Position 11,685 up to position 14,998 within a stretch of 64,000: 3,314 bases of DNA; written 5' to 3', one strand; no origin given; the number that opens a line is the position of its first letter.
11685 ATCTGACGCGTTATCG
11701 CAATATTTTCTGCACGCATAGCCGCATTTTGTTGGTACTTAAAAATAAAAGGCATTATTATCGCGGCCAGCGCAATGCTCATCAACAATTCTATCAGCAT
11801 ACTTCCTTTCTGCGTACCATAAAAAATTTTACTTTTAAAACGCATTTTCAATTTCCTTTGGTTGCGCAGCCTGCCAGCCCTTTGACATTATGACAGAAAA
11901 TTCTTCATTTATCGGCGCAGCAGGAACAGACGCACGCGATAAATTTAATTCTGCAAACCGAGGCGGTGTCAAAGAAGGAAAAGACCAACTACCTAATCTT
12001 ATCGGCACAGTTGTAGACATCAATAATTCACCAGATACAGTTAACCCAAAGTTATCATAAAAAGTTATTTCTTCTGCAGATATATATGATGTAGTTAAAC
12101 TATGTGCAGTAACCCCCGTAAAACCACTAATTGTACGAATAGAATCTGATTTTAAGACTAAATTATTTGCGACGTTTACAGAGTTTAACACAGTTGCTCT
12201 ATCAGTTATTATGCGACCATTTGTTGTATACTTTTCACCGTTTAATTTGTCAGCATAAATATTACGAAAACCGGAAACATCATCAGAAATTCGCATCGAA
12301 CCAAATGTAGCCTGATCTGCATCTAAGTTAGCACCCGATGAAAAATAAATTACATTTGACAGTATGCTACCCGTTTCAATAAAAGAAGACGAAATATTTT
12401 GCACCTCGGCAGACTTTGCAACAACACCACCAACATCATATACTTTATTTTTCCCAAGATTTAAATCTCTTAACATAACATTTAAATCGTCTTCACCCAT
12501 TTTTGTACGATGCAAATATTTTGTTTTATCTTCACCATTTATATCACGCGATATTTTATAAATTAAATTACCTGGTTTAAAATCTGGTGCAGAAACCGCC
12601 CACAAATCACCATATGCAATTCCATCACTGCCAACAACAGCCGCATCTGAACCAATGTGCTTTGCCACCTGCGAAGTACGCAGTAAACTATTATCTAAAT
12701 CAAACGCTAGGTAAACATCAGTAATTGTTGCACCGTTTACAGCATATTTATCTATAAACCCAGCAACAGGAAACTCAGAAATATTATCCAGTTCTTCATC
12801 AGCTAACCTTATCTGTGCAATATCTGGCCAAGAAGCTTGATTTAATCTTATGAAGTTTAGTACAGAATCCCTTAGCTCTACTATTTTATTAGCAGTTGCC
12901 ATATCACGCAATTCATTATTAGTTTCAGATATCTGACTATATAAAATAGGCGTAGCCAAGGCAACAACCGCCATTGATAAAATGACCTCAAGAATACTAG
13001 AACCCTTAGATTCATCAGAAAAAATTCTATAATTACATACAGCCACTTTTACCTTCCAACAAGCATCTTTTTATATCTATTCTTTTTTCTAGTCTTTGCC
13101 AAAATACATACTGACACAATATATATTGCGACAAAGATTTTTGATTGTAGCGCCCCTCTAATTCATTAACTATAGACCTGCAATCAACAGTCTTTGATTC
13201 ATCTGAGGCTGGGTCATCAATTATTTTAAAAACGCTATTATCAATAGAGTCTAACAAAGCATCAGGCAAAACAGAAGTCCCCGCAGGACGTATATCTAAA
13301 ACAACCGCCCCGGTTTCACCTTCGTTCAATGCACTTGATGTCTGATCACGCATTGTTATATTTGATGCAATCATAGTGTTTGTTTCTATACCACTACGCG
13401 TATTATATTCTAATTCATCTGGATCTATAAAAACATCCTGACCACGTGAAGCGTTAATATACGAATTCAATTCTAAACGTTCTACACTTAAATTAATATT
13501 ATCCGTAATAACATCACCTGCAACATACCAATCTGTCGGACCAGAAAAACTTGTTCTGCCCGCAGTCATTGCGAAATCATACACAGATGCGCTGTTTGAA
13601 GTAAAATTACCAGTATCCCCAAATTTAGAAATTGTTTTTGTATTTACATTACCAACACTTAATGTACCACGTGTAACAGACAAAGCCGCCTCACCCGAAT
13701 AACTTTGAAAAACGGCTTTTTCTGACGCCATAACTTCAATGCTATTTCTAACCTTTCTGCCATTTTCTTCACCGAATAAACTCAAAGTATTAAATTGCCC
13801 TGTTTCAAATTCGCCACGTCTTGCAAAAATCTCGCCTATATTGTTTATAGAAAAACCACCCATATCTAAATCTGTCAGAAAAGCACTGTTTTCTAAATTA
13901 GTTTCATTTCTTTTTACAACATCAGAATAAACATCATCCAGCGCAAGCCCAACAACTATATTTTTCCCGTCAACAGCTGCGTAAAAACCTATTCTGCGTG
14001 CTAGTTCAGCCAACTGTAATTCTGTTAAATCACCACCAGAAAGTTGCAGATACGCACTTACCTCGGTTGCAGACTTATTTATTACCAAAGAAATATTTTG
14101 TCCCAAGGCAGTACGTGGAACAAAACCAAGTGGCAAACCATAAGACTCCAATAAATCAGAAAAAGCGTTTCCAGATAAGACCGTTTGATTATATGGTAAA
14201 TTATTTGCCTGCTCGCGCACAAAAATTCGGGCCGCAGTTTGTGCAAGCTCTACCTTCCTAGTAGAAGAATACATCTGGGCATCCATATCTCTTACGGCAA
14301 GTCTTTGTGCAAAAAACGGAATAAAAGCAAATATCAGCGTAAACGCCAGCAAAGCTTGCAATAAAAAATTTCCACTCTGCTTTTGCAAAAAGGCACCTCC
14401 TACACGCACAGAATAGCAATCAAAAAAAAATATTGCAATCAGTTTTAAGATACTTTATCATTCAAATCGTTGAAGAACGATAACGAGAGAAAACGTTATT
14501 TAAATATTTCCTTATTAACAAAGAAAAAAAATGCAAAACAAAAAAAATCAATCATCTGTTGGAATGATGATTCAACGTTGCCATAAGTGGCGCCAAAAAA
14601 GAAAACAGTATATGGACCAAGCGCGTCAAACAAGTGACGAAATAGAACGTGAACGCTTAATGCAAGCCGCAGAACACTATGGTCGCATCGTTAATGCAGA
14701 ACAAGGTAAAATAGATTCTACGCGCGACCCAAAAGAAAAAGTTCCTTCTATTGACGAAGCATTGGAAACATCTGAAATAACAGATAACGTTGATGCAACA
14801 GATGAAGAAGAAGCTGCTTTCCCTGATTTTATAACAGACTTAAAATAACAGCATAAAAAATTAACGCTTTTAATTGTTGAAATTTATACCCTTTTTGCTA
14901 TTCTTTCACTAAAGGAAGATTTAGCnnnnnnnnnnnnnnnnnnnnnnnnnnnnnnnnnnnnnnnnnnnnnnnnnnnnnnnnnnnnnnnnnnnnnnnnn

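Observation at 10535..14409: Operon of three paralogous, unusually large prepilin-like proteins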

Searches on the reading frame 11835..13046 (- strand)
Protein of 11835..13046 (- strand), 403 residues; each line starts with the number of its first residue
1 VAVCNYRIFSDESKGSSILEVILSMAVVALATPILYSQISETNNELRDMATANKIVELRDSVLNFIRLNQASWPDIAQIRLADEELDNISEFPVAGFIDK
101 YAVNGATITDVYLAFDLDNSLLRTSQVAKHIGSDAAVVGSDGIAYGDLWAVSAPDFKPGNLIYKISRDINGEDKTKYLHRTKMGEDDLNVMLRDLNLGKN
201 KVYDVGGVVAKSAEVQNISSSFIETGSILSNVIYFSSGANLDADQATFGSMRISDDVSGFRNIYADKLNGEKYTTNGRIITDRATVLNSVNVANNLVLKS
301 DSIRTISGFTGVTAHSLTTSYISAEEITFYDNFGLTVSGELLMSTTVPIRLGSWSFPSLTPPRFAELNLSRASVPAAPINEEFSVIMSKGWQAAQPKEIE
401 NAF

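Call 4: search_protein_families(library=pfam, proteins=[window:11835-13046:-], max_evalue=1)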
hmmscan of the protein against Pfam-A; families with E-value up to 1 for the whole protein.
window:11835-13046:- (403 aa): 1 family
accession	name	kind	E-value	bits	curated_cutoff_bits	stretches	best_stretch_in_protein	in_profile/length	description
PF04172.21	LrgB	-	0.015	15.1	25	1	14-51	46-82/214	LrgB-like family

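Call 9: find_homologous_proteins(query=window:11835-13046:-)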
Query window:11835-13046:- (403 aa): 1143 proteins with E <= 0.001 among 7601 candidates; the best 120 are listed.
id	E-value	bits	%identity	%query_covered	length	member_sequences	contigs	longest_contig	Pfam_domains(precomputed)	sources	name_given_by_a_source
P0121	3.8e-255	863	99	100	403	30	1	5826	-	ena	-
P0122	5.3e-236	800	90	100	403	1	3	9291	-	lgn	-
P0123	4.5e-235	797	90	100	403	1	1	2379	-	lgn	-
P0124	4.9e-235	797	90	100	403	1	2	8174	-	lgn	-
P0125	1.4e-191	654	71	99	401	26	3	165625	-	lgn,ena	-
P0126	1.2e-189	648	70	99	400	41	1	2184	-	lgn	-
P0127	3.0e-189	647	72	99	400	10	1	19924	-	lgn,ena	-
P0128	9.3e-189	645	69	99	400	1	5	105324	-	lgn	-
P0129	7.1e-188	642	70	98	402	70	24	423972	-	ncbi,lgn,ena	-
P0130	1.7e-187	641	71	99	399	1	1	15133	-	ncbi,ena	-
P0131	8.9e-185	632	69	98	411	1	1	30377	-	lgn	-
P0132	5.2e-184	629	69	99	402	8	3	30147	-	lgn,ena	-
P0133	5.3e-184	629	69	98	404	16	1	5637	-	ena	-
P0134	2.7e-183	627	69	98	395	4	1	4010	-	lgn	-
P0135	3.3e-183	627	69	99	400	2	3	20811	-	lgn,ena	-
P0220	1.7e-154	532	59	99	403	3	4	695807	-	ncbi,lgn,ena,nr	ncbi:MAG: hypothetical protein IJ866_03985 [Alphaproteobacteria bacterium]|nr:hypothetical protein [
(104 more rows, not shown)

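Call 17: search_solved_structures(query=A2, max_evalue=10)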
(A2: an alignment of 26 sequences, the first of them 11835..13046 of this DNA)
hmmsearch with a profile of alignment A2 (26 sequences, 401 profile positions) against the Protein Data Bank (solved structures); distinct sequences matched with E-value up to 10: 0.

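Call 29: find_encoding_contigs(protein=P0220, flank=10000, max_places=3)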
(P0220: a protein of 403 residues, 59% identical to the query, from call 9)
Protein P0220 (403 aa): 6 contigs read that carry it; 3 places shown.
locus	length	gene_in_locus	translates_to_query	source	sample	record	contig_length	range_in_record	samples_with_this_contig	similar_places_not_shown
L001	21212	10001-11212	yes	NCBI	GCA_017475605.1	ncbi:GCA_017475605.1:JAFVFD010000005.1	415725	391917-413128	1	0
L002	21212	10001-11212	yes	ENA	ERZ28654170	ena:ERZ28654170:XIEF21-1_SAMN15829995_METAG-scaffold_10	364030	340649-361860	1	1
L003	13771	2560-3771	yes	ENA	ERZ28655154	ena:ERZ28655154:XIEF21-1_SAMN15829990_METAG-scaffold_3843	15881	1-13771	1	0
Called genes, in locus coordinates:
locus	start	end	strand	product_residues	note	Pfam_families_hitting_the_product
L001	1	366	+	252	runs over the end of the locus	-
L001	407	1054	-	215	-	PF13441:Gly-zipper_YMGG, PF05433:Rick_17kDa_Anti (faint), PF13488:Gly-zipper_Omp, PF00691:OmpA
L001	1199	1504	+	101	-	-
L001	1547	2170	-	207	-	-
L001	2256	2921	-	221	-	PF04237:YjbR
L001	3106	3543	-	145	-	PF22817:ApeP-like, PF07977:FabA, PF22818:ApeI-like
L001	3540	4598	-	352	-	PF04613:LpxD, PF14602:Hexapep_2 (faint), PF25087:GMPPB_C, PF00132:Hexapep, PF25084:LbH_EIF2B (weak), PF00132:Hexapep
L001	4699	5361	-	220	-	PF03938:OmpH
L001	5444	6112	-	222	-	PF00691:OmpA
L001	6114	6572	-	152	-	-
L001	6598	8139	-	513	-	PF13177:DNA_pol3_delta2, PF13245:AAA_19 (faint), PF13604:AAA_30 (weak), PF00004:AAA, PF13401:AAA_22 (weak), PF22608:DNAX_ATPase_lid, PF12169:DNA_pol3_gamma3, PF12362:DUF3646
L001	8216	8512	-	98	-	-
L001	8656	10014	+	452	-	-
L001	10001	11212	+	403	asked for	-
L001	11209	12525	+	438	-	-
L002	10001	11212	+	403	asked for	-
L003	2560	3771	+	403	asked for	-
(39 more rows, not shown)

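Call 35: search_protein_families(library=ncbifam, proteins=[window:11835-13046:-], max_evalue=1)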
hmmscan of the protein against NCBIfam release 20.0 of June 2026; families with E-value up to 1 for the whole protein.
window:11835-13046:- (403 aa): 4 families
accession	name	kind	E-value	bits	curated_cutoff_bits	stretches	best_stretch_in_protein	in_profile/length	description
NF047828.1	T3SSXpsI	equivalog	0.064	13.3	150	1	14-71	2-59/132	type II secretion system protein XpsI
NF052312.1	T9SS_PorW_SprE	equivalog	0.067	11.8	250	1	36-72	365-401/716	type IX secretion system periplasmic lipoprotein PorW/SprE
TIGR00659.1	TIGR00659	equivalog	0.13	11.8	249.7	1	12-45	54-86/226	CidB/LrgB family autolysis modulator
NF007983.0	PRK10711.1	equivalog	0.15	11.9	267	1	13-45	56-87/231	CidB/LrgB family autolysis modulator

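Call 118: search_dna_similar(query=window:11835-13046:-, collection=plasmids, mode=protein, max_evalue=1, max_rows=6)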
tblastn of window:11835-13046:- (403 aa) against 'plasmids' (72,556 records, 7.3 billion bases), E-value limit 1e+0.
Records with a match: 2; places in all: 2; records where one place covers at least 80% of the query: 0.
Best place of each record, by identity: <60% 2.
By first word of the organism name: Escherichia 1; Palleronia 1.
By predicted mobility (MOB-suite, as given by PLSDB): conjugative 1; non-mobilizable 1.
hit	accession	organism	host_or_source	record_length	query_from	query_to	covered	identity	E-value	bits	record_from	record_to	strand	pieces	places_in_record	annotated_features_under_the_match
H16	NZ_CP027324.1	Escherichia coli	Homo sapiens,stool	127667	11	216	51%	24.2%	3e-1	41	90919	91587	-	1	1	pilV: shufflon system plasmid conjugative transfer pilus tip adhesin PilV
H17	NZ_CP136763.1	Palleronia sp. LCG004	cell culture,Intertidal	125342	63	155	23%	32.1%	5e-1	40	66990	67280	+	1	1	mannose-1-phosphate guanylyltransferase/mannose-6-phosphate isomerase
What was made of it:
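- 11835..13046 (-): Gene B: 403-aa prepilin-like PilV homologue. Leader of 15 aa, then G|SSILE. The top tblastn hit in plasmids is pilV, but at E 0.3 (call 118).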

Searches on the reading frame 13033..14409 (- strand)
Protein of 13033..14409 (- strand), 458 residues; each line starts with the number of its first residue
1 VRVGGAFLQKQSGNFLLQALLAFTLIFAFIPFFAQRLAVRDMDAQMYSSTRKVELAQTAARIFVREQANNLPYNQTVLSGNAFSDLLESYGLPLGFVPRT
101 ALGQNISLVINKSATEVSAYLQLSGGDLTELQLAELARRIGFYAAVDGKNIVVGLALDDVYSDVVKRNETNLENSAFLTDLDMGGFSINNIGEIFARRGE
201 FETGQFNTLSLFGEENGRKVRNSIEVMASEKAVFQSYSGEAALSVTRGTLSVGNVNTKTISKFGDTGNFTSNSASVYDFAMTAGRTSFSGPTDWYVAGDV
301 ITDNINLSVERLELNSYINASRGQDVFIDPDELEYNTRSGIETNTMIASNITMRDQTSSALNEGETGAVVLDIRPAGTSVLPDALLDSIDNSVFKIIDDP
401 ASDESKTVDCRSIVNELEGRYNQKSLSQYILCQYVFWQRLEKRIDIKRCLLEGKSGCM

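Call 4: search_protein_families(library=pfam, proteins=[window:13033-14409:-], max_evalue=1)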
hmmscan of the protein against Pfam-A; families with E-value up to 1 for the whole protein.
window:13033-14409:- (458 aa): 0 families

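Call 10: find_homologous_proteins(query=window:13033-14409:-)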
Query window:13033-14409:- (458 aa): 925 proteins with E <= 0.001 among 8000 candidates; the best 120 are listed.
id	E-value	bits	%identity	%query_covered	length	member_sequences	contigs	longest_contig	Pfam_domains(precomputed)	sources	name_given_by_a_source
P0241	5.9e-291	983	98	100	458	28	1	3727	-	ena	-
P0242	6.0e-269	910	91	98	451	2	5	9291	-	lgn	-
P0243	1.2e-238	810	80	98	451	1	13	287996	-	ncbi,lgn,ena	-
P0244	6.0e-237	805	80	98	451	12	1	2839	-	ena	-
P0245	1.1e-231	787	77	98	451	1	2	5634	-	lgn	-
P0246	3.9e-231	786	77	98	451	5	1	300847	-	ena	-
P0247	1.4e-230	784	77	98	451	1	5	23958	-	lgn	-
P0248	2.9e-229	779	77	98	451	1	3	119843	-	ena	-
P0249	1.3e-228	777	76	98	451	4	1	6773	-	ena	-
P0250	1.4e-228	777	75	98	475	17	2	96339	-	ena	-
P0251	7.3e-227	772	74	98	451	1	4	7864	-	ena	-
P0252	1.2e-226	771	74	98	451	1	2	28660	-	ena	-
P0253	1.8e-226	770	76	98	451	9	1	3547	-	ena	-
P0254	3.3e-226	769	74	98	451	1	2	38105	-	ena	-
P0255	3.5e-226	769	74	98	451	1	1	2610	-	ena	-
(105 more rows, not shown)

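Call 18: search_solved_structures(query=A3, max_evalue=10)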
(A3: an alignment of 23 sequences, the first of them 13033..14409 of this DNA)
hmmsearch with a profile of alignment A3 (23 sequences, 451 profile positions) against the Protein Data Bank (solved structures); distinct sequences matched with E-value up to 10: 4.
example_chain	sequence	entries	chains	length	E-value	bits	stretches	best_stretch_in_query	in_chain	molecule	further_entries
2h2q_A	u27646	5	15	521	0.42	12.6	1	190-261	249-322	Bifunctional dihydrofolate reductase-thymidylate synthase | Bifunctional dihydrofolate reductase-thymidylate synthase (DHFR-TS) | DHFR-TS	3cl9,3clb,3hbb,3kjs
3inv_A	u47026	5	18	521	0.42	12.5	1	190-261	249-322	Bifunctional dihydrofolate reductase-thymidylate synthase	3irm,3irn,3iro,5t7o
7e1c_A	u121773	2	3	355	0.61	12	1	93-194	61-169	Cell shape-determining protein MreB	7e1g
4xsc_A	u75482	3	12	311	1.2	11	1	195-255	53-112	Thymidylate synthase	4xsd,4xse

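Call 32: predict_structure(alignment_id=A3)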
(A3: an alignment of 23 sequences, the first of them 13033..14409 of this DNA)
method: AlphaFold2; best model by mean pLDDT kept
length: 458 residues; sequences in the alignment: 23
mean_pLDDT: 50.3   pTM: 0.33
mean pLDDT of the five models: 50.3, 49.8, 48.6, 43.8, 40.4
residues with pLDDT >= 90: 8; 70-90: 154; 50-70: 56; < 50: 240
segments of 3 or more residues with pLDDT < 50: 1-11, 158-386
pLDDT, mean of each block of 10 residues (from residue 1): 40 62 70 65 78 81 75 82 86 85 88 71 84 69 68 61 31 27 23 24 25 29 27 24 23 25 25 24 24 25 24 25 27 27 25 32 30 26 51 79 80 80 68 79 79 65
secondary structure, 60 per line:
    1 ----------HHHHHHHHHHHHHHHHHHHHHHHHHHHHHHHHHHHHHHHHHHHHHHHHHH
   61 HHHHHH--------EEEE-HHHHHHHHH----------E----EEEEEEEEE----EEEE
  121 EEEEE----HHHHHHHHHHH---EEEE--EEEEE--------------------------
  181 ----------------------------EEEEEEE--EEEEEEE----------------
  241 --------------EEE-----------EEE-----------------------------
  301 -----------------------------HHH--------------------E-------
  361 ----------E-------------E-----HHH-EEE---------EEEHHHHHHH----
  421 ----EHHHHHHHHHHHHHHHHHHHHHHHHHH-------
elements in order: H11-66 E75-78 H80-88 E104-112 E117-125 H130-140 E144-147 E150-154 E209-215 E218-224 E255-257 E269-271 E395-397 E407-409 H410-416 H426-451
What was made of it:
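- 13033..14388 (-): Gene A: 451-aa prepilin-like protein. The longest ORF runs to 14409. Leader MQKQSG, then NFLLQ with Gln at +5. Four invariant C-terminal cysteines. It is the most divergent PilV-like paralogue. AF2 N-domain (residues 11-157, pLDDT 62-88) has a long helix plus beta-strands (call 32).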

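Call 34: fold_search(model_id=the predicted structure, library=pdb)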
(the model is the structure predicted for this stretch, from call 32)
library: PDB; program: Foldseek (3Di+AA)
matches with E <= 10: 92; with E <= 0.001: 0
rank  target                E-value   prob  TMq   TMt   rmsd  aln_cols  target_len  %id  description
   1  3k8h_B                1.5e-01  0.38  0.11  0.17   6.3        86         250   13  Structure of crystal form I of TP0453 (released 2010-10-27)
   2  3k8g_B                1.7e-01  0.35  0.12  0.19   8.1       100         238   16  Structure of crystal form I of TP0453 (released 2010-10-27)
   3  3k8g_A                2.9e-01  0.28  0.12  0.18   8.0        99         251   16  Structure of crystal form I of TP0453 (released 2010-10-27)
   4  3k8j                  5.6e-01  0.21  0.11  0.18   6.0        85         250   13  Structure of crystal form III of TP0453 (released 2010-10-27)
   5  1ge9_MODEL_1_A        6.0e-01  0.08  0.09  0.17  15.7       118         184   14  SOLUTION STRUCTURE OF THE RIBOSOME RECYCLING FACTOR (released 2001-05-16)
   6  3k8h_A                9.1e-01  0.14  0.11  0.17   6.3        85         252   16  Structure of crystal form I of TP0453 (released 2010-10-27)
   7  6pgm_A                1.4e+00  0.06  0.10  0.14   8.8       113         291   12  PirF geranyltransferase (released 2019-07-03)
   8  7snw_A                1.7e+00  0.08  0.11  0.23   6.4        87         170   14  1.80A Resolution Structure of NanoLuc Luciferase with Bound Inhibitor PC 16026576 (released 2022-11-16)
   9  6c72_A                1.7e+00  0.02  0.06  0.05  12.0        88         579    9  Crystal structure of a tailspike protein gp49 from Acinetobacter baumannii bacteriophage Fri1, a capsular polysacchari (released 2019-01-23)
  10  5b0u_B                1.8e+00  0.14  0.13  0.28   5.4        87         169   14  Crystal structure of the mutated 19 kDa protein of Oplophorus luciferase (nanoKAZ) (released 2016-01-13)
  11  5gvx                  1.8e+00  0.09  0.09  0.10   8.9       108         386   12  Structural insight into dephosphorylation by Trehalose 6-phosphate Phosphatase (OtsB2) from Mycobacterium Tuberculosis (released 2017-09-27)
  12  9whd_B                1.9e+00  0.02  0.07  0.05  13.4       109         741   19  Crystal Structure of a GH167 Enzyme from Wenyingzhuangia aestuarii (released 2025-10-01)
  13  8bo9_C                2.5e+00  0.07  0.11  0.22   6.3        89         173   16  NanoLuc-D9R/H57A/K89R mutant complexed with azacoelenterazine bound in intra-barrel catalytic site (released 2023-09-27)
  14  3k8i                  3.0e+00  0.08  0.11  0.18   5.8        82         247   12  Structure of crystal form IV of TP0453 (released 2010-10-27)
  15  8ki8_A                3.0e+00  0.08  0.12  0.04   6.3       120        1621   11  structure of Tomato spotted wilt virus L protein binding to 5'vRNA (released 2024-09-25)
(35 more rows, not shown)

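Call 35: search_protein_families(library=ncbifam, proteins=[window:13033-14409:-], max_evalue=1)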
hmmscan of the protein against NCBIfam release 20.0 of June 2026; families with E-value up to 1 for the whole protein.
window:13033-14409:- (458 aa): 1 family
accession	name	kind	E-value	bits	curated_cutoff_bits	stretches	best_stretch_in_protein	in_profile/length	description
NF041620.1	MXAN_5187_fam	hypoth_equivalog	0.14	11.9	200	1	15-82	4-74/601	MXAN_5187 family protein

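Call 119: search_dna_similar(query=window:13033-14388:-, collection=plasmids, mode=protein, max_evalue=1, max_rows=6)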
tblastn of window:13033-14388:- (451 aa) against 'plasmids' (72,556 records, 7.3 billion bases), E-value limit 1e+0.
No match.

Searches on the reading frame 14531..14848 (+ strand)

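Call 4: search_protein_families(library=pfam, proteins=[window:14531-14848:+], max_evalue=1)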
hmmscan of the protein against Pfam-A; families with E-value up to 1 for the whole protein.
window:14531-14848:+ (105 aa): 4 families
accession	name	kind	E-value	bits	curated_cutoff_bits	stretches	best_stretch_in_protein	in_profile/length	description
PF13763.11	DUF4167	-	0.0003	21.4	25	1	26-58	44-76/78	Domain of unknown function (DUF4167)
PF15665.10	FAM184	-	0.0006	20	32.7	1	11-97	56-141/211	Family with sequence similarity 184, A and B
PF19908.4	DUF6381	-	0.065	13.4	26.6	1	15-50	9-44/62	Family of unknown function (DUF6381)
PF04175.17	DUF406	-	0.14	13.1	25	1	2-50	20-68/91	Protein of unknown function (DUF406)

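Call 35: search_protein_families(library=ncbifam, proteins=[window:14531-14848:+], max_evalue=1)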
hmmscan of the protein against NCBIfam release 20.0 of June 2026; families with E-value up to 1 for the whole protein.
window:14531-14848:+ (105 aa): 1 family
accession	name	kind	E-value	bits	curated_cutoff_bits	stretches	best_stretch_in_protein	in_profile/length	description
TIGR02926.1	AhaH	equivalog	0.068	13.4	48.5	1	21-63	19-61/85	ATP synthase archaeal subunit H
